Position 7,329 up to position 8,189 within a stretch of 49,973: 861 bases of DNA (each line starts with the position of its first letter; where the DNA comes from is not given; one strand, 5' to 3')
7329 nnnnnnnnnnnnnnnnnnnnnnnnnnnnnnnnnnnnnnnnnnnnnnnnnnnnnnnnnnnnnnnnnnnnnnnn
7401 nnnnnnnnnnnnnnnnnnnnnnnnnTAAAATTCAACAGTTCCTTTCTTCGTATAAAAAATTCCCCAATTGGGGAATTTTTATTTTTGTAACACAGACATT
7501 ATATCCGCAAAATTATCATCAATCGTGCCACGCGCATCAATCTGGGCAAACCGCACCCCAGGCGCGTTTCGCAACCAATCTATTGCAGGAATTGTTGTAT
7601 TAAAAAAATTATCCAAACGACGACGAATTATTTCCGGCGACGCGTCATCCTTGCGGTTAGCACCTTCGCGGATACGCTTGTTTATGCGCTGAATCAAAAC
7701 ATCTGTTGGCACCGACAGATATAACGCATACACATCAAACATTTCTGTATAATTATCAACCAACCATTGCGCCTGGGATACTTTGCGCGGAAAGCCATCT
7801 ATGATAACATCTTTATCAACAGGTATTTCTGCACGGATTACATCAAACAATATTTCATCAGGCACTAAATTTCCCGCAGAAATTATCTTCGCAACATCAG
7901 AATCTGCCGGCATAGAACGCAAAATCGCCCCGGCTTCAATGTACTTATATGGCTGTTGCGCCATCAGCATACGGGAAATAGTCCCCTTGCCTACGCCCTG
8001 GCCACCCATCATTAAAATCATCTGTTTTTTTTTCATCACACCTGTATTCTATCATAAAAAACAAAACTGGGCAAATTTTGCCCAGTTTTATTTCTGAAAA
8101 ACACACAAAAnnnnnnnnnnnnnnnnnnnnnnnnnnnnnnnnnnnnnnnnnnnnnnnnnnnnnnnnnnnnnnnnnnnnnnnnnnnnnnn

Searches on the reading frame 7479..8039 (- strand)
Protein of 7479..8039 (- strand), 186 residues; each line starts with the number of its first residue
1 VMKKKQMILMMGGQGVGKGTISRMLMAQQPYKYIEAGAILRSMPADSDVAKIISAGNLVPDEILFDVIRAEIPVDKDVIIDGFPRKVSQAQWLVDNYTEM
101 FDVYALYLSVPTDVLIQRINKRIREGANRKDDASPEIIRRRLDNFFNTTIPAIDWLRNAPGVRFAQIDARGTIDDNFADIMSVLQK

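Call 7: search_protein_families(library=pfam, proteins=[window:7479-8039:-], max_evalue=0.001)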
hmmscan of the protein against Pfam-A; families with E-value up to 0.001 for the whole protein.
window:7479-8039:- (186 aa): 4 families
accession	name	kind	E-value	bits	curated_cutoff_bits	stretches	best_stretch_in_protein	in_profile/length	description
PF00406.28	ADK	-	1.7e-21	77.3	26.8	1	10-157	1-147/151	Adenylate kinase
PF13207.12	AAA_17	-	3.4e-15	57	27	1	11-136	1-133/136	AAA domain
PF13671.12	AAA_33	-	1.7e-08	35.3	27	1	7-137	1-132/143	AAA domain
PF13238.12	AAA_18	-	1.1e-06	29.6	29.4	1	8-138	1-127/128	AAA domain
